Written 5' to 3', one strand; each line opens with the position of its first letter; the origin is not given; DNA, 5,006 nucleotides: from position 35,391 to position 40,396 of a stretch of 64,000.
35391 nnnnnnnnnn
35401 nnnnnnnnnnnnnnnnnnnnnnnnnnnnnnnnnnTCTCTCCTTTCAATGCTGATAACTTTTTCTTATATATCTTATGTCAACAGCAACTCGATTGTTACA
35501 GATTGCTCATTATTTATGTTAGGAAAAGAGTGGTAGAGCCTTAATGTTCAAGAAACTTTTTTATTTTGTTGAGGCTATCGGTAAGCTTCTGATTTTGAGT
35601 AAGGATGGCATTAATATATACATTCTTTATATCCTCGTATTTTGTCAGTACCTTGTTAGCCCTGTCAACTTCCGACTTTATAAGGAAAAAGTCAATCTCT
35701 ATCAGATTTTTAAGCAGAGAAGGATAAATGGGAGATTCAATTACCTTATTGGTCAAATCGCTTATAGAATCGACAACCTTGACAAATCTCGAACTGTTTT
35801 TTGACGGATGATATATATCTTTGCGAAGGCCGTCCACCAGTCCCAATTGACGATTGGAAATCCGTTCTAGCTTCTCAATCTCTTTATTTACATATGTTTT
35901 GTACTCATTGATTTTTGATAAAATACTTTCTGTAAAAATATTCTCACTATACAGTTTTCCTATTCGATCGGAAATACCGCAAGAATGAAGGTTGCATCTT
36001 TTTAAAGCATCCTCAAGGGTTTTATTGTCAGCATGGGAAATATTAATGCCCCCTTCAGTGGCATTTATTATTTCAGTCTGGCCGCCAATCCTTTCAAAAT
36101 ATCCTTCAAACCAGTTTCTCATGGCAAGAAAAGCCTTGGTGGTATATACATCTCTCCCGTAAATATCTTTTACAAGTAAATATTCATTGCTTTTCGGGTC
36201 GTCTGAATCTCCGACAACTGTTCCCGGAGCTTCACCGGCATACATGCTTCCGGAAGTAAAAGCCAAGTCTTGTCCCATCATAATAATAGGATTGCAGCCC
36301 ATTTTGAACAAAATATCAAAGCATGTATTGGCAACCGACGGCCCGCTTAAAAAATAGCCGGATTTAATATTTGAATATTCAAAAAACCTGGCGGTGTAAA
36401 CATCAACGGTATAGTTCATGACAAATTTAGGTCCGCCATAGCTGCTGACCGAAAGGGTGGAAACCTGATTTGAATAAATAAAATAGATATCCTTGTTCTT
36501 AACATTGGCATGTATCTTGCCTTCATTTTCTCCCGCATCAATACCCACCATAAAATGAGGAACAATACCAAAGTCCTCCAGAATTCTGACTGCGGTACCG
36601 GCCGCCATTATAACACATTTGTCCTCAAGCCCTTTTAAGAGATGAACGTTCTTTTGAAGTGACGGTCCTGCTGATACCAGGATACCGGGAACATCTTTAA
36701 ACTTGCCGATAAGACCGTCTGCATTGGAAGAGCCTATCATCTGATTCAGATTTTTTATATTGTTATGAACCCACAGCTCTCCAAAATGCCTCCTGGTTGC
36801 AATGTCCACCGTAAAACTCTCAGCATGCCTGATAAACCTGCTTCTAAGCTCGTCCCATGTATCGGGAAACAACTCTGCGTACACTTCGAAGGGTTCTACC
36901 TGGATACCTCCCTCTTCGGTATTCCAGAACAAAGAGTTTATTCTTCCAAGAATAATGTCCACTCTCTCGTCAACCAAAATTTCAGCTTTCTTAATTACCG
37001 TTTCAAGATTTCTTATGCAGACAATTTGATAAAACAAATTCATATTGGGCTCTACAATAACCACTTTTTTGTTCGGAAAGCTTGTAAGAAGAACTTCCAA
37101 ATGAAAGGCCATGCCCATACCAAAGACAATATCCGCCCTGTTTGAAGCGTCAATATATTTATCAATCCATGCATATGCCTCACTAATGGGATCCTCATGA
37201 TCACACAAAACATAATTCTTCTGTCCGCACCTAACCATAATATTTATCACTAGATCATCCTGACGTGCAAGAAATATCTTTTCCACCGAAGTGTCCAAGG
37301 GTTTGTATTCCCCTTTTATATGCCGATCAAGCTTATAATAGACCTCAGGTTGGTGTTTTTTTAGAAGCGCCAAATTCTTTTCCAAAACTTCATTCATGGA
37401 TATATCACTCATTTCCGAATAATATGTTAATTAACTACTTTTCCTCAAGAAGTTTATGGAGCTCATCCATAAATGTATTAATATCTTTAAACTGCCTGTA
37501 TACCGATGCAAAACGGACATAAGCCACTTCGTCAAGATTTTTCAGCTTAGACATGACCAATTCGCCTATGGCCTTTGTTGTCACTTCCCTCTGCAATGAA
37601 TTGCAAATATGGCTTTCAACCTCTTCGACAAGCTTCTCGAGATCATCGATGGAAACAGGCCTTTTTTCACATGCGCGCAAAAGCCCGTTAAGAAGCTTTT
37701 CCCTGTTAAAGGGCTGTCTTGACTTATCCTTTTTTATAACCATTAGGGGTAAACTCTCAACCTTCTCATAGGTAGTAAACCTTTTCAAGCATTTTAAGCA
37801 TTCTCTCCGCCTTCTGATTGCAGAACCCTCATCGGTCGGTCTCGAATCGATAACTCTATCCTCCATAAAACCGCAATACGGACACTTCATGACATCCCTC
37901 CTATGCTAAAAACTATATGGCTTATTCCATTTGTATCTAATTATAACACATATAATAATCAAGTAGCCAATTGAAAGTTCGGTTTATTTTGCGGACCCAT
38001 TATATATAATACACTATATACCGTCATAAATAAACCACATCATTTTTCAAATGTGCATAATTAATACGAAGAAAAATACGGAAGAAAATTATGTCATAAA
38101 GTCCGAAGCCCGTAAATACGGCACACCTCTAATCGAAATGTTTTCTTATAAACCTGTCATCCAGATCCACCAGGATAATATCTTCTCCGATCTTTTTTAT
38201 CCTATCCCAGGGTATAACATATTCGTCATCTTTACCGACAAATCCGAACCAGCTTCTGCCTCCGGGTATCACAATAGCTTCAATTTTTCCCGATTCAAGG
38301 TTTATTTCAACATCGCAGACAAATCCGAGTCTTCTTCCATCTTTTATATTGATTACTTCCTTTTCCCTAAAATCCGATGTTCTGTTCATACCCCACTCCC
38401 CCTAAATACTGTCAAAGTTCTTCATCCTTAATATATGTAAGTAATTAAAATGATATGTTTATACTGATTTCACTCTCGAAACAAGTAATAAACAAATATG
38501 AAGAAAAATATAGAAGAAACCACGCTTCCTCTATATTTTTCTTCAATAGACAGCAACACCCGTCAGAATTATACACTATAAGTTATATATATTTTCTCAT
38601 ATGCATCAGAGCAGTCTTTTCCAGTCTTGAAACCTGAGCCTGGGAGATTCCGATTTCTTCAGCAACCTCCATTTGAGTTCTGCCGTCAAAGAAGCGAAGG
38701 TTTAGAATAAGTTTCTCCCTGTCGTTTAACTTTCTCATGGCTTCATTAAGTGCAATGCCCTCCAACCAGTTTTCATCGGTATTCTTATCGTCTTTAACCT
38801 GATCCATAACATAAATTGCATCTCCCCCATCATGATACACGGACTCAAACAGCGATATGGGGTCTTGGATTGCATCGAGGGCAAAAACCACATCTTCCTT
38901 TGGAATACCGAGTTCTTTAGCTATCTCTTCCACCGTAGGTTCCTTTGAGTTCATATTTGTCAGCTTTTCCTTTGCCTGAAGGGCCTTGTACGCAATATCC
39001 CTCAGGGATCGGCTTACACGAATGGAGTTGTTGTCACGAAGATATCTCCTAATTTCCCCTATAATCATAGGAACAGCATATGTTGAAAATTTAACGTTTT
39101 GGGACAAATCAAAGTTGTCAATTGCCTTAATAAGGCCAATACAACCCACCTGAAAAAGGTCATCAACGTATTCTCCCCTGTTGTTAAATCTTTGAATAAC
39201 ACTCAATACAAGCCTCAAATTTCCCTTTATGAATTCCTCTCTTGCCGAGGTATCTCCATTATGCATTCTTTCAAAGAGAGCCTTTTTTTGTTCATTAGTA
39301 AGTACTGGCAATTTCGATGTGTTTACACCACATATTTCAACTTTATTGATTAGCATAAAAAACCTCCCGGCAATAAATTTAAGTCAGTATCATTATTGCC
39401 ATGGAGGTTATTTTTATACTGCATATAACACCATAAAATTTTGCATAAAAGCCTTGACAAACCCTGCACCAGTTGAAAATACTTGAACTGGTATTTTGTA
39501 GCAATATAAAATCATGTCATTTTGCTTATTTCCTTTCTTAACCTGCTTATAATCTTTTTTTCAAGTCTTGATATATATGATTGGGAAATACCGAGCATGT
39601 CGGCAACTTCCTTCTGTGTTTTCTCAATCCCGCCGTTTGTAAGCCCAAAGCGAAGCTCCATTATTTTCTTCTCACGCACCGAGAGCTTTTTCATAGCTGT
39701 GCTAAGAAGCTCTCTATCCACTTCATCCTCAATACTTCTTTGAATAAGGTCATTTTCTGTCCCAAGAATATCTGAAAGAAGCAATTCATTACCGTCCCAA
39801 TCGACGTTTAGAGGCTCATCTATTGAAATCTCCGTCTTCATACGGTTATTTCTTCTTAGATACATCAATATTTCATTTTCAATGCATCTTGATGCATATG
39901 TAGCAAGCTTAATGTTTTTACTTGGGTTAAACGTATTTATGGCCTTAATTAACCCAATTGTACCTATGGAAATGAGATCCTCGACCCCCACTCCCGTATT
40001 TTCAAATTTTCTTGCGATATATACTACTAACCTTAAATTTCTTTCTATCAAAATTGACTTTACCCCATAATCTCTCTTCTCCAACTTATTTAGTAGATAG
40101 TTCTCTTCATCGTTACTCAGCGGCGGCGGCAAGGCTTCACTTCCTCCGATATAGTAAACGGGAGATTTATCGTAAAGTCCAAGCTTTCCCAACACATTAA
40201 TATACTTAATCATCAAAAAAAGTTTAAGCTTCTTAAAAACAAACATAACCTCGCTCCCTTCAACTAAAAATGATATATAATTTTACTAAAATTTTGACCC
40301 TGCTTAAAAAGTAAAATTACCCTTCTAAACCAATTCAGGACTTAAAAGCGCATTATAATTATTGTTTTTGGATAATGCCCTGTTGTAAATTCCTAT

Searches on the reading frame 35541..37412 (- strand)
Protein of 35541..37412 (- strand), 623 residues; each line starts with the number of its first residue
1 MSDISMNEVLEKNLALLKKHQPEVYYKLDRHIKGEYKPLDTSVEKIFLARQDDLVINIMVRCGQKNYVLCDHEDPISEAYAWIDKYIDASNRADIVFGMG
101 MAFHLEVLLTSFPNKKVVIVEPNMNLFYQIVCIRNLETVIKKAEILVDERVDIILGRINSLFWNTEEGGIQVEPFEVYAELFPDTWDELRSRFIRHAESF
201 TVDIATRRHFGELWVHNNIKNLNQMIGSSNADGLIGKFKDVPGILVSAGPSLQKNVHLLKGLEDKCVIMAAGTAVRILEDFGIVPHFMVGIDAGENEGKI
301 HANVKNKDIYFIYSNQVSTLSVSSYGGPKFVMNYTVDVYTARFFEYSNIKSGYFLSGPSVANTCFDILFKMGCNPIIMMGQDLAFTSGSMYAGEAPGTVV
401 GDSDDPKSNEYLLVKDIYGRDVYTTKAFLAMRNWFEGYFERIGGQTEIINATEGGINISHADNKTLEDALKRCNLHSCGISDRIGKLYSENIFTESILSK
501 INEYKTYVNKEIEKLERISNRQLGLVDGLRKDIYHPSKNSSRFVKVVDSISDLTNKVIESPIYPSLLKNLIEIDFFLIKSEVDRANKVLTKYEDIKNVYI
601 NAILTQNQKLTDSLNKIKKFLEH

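Call 3: search_protein_families(library=pfam, proteins=[window:35541-37412:-], max_evalue=1)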
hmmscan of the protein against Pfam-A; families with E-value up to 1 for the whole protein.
window:35541-37412:- (623 aa): 2 families
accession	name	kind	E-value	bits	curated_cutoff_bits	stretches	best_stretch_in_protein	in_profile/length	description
PF01973.23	MptE-like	-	5.7e-47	160.1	34.6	1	217-387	2-170/171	6-hydroxymethylpterin diphosphokinase MptE-like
PF20157.4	Maf_flag10_N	-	5.9e-09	36.2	23.5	1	92-156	113-176/228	Glycosyltransferase Maf N-terminal domain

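Call 4: search_protein_families(library=ncbifam, proteins=[window:35541-37412:-], max_evalue=1)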
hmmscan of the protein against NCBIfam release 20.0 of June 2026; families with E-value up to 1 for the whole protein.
window:35541-37412:- (623 aa): 1 family
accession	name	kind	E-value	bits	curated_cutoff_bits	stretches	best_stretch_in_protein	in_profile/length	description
NF050051.1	FlagModPseD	domain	7.5e-30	104.1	670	1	33-560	17-551/640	flagellin modification protein PseD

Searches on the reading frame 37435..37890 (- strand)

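Call 15: search_protein_families(library=pfam, proteins=[window:37435-37890:-])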
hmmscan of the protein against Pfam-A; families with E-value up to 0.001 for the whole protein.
window:37435-37890:- (151 aa): 2 families
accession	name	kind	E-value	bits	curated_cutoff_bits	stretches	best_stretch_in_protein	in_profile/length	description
PF03477.21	ATP-cone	-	2.9e-27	95.4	25.8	1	50-136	2-87/88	ATP cone domain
PF22811.2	Zn_ribbon_NrdR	-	4.7e-22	78.1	27.2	1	1-42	1-42/42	Transcriptional repressor NrdR-like, N-terminal domain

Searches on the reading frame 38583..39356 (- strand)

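Call 15: search_protein_families(library=pfam, proteins=[window:38583-39356:-])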
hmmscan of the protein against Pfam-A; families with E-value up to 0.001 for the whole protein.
window:38583-39356:- (257 aa): 8 families
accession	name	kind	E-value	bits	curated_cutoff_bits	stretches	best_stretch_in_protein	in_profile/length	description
PF04542.20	Sigma70_r2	-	2.2e-19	69.4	24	1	43-110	2-69/71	Sigma-70 region 2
PF04545.22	Sigma70_r4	-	3.1e-19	68.7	24.1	1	206-255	1-50/50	Sigma-70, region 4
PF04539.22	Sigma70_r3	-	3e-12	46.9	25.3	1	124-169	5-50/78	Sigma-70 region 3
PF08281.18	Sigma70_r4_2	-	2.7e-08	33.8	25.7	1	202-243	3-44/54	Sigma-70, region 4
PF07638.17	Sigma70_ECF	-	5.5e-05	23.6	21.1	1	177-244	100-170/185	ECF sigma factor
PF01381.28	HTH_3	-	0.00012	22.5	23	0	225-247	9-31/55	Helix-turn-helix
PF12802.13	MarR_2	-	0.00016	22.2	27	0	221-245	15-40/61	MarR family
PF13518.12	HTH_28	-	0.00033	21.1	25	0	223-247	10-34/52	Helix-turn-helix domain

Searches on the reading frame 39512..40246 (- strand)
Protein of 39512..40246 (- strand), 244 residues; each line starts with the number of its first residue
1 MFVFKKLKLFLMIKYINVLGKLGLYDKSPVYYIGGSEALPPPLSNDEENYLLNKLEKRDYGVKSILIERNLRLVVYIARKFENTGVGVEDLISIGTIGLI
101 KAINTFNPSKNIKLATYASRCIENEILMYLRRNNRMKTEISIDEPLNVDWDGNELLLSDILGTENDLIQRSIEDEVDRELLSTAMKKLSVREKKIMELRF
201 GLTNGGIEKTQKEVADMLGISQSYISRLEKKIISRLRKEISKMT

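Call 15: search_protein_families(library=pfam, proteins=[window:39512-40246:-])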
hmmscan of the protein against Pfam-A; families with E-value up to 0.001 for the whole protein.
window:39512-40246:- (244 aa): 4 families
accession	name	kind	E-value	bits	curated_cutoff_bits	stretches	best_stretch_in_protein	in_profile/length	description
PF04542.20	Sigma70_r2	-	2.4e-19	69.3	24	1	66-135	1-70/71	Sigma-70 region 2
PF04545.22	Sigma70_r4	-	3.2e-14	52.6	24.1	1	184-238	1-50/50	Sigma-70, region 4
PF01381.28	HTH_3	-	8.5e-07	29.4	23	1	210-231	11-32/55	Helix-turn-helix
PF04814.19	HNF-1_N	-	0.00032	21.6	29.7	1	148-227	77-153/175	Hepatocyte nuclear factor 1 (HNF-1), N terminus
